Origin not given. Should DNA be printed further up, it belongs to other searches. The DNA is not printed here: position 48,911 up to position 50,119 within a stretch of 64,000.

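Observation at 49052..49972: NusB fused to a NUDIX hydrolase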

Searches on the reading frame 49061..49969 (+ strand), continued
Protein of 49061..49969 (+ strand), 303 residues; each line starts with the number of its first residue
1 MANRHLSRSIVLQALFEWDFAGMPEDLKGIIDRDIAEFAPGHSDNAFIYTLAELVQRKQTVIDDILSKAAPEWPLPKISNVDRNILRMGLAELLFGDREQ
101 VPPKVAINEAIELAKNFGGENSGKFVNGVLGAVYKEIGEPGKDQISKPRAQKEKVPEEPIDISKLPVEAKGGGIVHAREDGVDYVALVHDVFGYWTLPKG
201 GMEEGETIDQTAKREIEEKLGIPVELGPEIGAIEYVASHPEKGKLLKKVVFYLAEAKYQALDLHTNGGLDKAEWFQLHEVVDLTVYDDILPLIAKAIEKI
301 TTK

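Call 49: find_homologous_proteins(query=L075:6500-6997:+, max_evalue=1e-10)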
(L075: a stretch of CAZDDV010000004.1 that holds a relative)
Query L075:6500-6997:+ (166 aa): 6803 proteins with E <= 1e-10 among 6960 candidates; the best 120 are listed.
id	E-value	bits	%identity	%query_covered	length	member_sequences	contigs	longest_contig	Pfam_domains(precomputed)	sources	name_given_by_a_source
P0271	7.3e-105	366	100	100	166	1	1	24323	PF00293.35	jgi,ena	-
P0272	6.4e-95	333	100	92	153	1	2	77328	PF00293.35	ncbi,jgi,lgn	-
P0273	1.1e-88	313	82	100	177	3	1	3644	PF00293.35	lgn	-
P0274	5.5e-88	311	87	96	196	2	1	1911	PF00293.35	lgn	-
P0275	8.2e-84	297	78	100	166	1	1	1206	PF00293.35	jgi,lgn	-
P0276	1.2e-82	293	78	100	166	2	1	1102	PF00293.35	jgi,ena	-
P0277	5.3e-82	291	77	99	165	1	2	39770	PF00293.35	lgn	-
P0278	1.3e-81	290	78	100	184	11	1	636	PF00293.35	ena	-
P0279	1.1e-80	287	77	98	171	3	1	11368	PF00293.35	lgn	-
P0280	2.1e-80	286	77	99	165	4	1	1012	PF00293.35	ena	-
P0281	3.1e-80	286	78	100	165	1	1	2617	PF00293.35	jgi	jgi:ADP-ribose pyrophosphatase YjhB (NUDIX family)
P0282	3.6e-80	285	76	100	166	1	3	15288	PF00293.35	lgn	-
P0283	4.9e-80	285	77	99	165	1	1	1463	PF00293.35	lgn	-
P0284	6.8e-80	285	75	100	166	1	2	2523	PF00293.35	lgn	-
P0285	9.7e-80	284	76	100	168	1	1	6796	PF00293.35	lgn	-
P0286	1.9e-79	283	75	100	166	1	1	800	PF00293.35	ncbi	-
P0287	2.0e-79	283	75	99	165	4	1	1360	PF00293.35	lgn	-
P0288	2.1e-79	283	77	100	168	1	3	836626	PF00293.35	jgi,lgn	-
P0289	2.1e-79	283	80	98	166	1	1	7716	PF00293.35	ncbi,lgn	-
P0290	3.1e-79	282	75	100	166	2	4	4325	PF00293.35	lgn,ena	-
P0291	3.9e-79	282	79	98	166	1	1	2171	PF00293.35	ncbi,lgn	-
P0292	5.5e-79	282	75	100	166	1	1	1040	PF00293.35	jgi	jgi:ADP-ribose pyrophosphatase YjhB (NUDIX family)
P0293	5.8e-79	281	79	98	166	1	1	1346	PF00293.35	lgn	-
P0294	7.6e-79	281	76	100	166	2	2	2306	PF00293.35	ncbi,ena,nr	ncbi:NUDIX domain-containing protein [Candidatus Saccharibacteria bacterium]|nr:NUDIX domain-contain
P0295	8.0e-79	281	75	100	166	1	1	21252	PF00293.35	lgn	-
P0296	1.0e-78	281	74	100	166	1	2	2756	PF00293.35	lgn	-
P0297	1.0e-78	281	78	100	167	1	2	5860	PF00293.35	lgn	-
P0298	1.2e-78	280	73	100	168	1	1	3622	PF00293.35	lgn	-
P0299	1.3e-78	280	74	100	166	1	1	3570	PF00293.35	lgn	-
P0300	1.3e-78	280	76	100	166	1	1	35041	PF00293.35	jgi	jgi:ADP-ribose pyrophosphatase YjhB (NUDIX family)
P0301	1.3e-78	280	76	100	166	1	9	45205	PF00293.35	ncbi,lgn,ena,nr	ncbi:NUDIX domain-containing protein [Candidatus Saccharibacteria bacterium]|nr:NUDIX domain-contain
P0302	1.4e-78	280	76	99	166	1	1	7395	PF00293.35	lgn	-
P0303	1.5e-78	280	75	100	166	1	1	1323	PF00293.35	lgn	-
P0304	1.7e-78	280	77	100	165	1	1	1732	PF00293.35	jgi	jgi:diadenosine hexaphosphate hydrolase (ATP-forming)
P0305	1.7e-78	280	74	100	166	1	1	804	PF00293.35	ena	-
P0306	1.8e-78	280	76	100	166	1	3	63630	PF00293.35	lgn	-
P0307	2.1e-78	280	74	100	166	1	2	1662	PF00293.35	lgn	-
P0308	2.2e-78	280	75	100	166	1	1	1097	PF00293.35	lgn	-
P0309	2.2e-78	280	74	100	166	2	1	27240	PF00293.35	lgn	-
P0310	2.3e-78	280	74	98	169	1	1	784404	PF00293.35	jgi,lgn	jgi:diadenosine hexaphosphate hydrolase (ATP-forming)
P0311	2.5e-78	279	74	99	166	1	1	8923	PF00293.35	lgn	-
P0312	2.9e-78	279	73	100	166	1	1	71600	PF00293.35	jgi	jgi:ADP-ribose pyrophosphatase YjhB (NUDIX family)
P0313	3.3e-78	279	74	100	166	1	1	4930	PF00293.35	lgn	-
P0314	3.8e-78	279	75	100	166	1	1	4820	PF00293.35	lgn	-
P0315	4.2e-78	279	74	100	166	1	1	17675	PF00293.35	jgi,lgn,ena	-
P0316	4.4e-78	279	75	100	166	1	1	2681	PF00293.35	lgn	-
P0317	4.5e-78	279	75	100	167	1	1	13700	PF00293.35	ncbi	-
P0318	8.8e-78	278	75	93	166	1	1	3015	PF00293.35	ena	-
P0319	9.3e-78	278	74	100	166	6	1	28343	PF00293.35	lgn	-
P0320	9.7e-78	278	73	100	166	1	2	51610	PF00293.35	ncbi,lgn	-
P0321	1.0e-77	277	73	100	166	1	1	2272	PF00293.35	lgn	-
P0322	1.1e-77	277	77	98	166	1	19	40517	PF00293.35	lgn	-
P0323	1.4e-77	277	75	99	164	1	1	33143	PF00293.35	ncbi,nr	ncbi:MAG: hydrolase [Candidatus Saccharibacteria bacterium]|nr:hydrolase [Candidatus Saccharibacteri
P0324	1.6e-77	277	76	98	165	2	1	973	PF00293.35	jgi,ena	-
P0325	1.7e-77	277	73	100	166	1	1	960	PF00293.35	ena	-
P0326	1.7e-77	277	74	100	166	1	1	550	PF00293.35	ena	-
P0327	1.7e-77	277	75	100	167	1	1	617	PF00293.35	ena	-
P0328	2.0e-77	276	75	100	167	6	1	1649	PF00293.35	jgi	jgi:ADP-ribose pyrophosphatase YjhB (NUDIX family)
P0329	2.3e-77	276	73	99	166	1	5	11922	PF00293.35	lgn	-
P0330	2.5e-77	276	73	100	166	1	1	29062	PF00293.35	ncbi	-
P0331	2.7e-77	276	75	100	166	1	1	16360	PF00293.35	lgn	-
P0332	2.8e-77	276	72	100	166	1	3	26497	PF00293.35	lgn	-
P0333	2.8e-77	276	75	99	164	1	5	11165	PF00293.35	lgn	-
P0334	2.9e-77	276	73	100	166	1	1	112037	PF00293.35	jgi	jgi:ADP-ribose pyrophosphatase YjhB (NUDIX family)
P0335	3.1e-77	276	75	100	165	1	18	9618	PF00293.35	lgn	-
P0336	3.3e-77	276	74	100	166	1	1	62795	PF00293.35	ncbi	-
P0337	3.3e-77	276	73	100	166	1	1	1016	PF00293.35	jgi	jgi:ADP-ribose pyrophosphatase YjhB (NUDIX family)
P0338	3.6e-77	276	74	100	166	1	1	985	PF00293.35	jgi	jgi:ADP-ribose pyrophosphatase YjhB (NUDIX family)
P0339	3.6e-77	276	75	100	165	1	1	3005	PF00293.35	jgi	jgi:ADP-ribose pyrophosphatase YjhB (NUDIX family)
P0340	3.8e-77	276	75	100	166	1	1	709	PF00293.35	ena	-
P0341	4.1e-77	275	73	100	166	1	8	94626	PF00293.35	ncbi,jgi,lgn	jgi:ADP-ribose pyrophosphatase YjhB (NUDIX family)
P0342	4.2e-77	275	73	99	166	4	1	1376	PF00293.35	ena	-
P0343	4.2e-77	275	73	100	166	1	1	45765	PF00293.35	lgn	-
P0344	4.8e-77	275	73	100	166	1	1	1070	PF00293.35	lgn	-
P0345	6.1e-77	275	75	100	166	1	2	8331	PF00293.35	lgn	-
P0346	7.2e-77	275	73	99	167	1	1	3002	PF00293.35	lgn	-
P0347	7.3e-77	275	73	100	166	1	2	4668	PF00293.35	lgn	-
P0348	7.5e-77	275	75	100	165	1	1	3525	PF00293.35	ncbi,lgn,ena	-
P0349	7.8e-77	275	73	100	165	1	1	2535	PF00293.35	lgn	-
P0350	8.1e-77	275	72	100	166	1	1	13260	PF00293.35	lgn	-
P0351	8.4e-77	274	73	100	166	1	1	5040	PF00293.35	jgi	jgi:ADP-ribose pyrophosphatase YjhB (NUDIX family)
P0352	8.9e-77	274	73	100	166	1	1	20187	PF00293.35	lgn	-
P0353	1.0e-76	274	74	99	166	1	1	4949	PF00293.35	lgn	-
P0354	1.1e-76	274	72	100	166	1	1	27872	PF00293.35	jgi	jgi:ADP-ribose pyrophosphatase YjhB (NUDIX family)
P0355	1.2e-76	274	73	100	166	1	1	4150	PF00293.35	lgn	-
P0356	1.2e-76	274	72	100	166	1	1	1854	PF00293.35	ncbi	-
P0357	1.2e-76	274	76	99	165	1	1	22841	PF00293.35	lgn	-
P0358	1.3e-76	274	73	100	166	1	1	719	PF00293.35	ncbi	-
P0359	1.4e-76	274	75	99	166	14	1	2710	PF00293.35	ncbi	-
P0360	1.4e-76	274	72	100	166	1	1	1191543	PF00293.35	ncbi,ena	-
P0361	1.4e-76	274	76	99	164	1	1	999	PF00293.35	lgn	-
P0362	1.4e-76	274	73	100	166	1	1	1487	PF00293.35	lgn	-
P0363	1.5e-76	274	73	100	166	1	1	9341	PF00293.35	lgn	-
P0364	1.5e-76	274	73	100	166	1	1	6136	PF00293.35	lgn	-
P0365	1.5e-76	274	73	100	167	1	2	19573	PF00293.35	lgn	-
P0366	1.6e-76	274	75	98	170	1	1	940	PF00293.35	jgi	-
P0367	1.6e-76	274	74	100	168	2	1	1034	PF00293.35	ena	-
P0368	1.7e-76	274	73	99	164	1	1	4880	PF00293.35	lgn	-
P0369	1.7e-76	273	75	99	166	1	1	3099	PF00293.35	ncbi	-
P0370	1.7e-76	273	73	99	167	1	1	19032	PF00293.35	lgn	-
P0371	1.9e-76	273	73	99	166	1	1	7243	PF00293.35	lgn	-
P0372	1.9e-76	273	72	100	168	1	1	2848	PF00293.35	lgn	-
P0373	2.0e-76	273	72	100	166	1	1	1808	PF00293.35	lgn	-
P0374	2.1e-76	273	73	100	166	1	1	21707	PF00293.35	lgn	-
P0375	2.1e-76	273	76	98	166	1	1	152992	PF00293.35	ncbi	-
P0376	2.2e-76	273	72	100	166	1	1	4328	PF00293.35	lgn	-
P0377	2.2e-76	273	74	100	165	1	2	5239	PF00293.35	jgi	jgi:ADP-ribose pyrophosphatase YjhB (NUDIX family)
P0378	2.3e-76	273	72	100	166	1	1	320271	PF00293.35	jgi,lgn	jgi:diadenosine hexaphosphate hydrolase (ATP-forming)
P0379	2.4e-76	273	74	100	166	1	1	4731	PF00293.35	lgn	-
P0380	2.4e-76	273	75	100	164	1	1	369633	PF00293.35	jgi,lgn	-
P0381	2.4e-76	273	75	100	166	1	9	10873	PF00293.35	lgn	-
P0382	2.5e-76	273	72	100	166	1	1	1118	PF00293.35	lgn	-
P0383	2.6e-76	273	72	100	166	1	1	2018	PF00293.35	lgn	-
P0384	2.6e-76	273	73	100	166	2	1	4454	PF00293.35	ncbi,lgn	-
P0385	2.7e-76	273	75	100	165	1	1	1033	PF00293.35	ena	-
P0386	2.7e-76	273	74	99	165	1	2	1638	PF00293.35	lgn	-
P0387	3.2e-76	273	74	100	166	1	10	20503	PF00293.35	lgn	-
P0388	3.3e-76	273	73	100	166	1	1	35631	PF00293.35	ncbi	-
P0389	3.3e-76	273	73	100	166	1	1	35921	PF00293.35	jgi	jgi:ADP-ribose pyrophosphatase YjhB (NUDIX family)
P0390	3.4e-76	272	74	99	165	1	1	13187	PF00293.35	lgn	-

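Call 56: search_protein_families(library=pfam, proteins=[L075:6500-6997:+, L075:5995-6486:+], max_evalue=0.001)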
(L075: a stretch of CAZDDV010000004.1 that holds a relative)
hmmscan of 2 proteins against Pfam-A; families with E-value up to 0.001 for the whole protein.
L075:6500-6997:+ (166 aa): 1 family
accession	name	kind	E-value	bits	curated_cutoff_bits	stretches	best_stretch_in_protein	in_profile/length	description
PF00293.34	NUDIX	-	1.6e-17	64.2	21.1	1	28-147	4-124/134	NUDIX domain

L075:5995-6486:+ (164 aa): 1 family
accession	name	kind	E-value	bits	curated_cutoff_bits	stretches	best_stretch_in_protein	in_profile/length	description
PF01029.23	NusB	-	2.4e-30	106.1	23.1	1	9-139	4-133/133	NusB family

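Call 58: list_cluster_members(proteins=[P0001, P0271])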
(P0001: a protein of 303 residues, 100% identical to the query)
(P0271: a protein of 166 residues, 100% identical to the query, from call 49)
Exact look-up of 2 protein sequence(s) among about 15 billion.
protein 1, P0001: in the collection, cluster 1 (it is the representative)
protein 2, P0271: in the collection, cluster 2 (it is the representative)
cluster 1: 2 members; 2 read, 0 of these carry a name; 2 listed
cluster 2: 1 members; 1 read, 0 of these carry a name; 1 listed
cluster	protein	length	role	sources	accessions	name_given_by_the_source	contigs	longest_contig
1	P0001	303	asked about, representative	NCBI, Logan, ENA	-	-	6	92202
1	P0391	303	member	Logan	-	-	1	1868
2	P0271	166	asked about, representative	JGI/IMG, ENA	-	-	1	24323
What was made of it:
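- Tried and rejected: Cluster look-up for organism names: it returned none (call 58).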

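Call 63: find_related_loci(query=window:49061-49969:+, collection=viral_contigs, flank=5000)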
Query window:49061-49969:+ (303 aa) in viral_contigs; peptide patterns used: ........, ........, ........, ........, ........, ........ (x = any residue, [..] = any of these).
11 stretches matched a pattern; 1 encode a relative of the query (tblastn E <= 1e-3); 1 distinct loci.
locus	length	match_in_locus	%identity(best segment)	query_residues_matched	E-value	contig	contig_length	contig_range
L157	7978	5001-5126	48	193-234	8e-7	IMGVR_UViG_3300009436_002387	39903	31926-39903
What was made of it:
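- Tried and rejected: Viral origin or phage association: the IMG/VR scan found only one unrelated 42-aa Nudix fragment (call 63).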
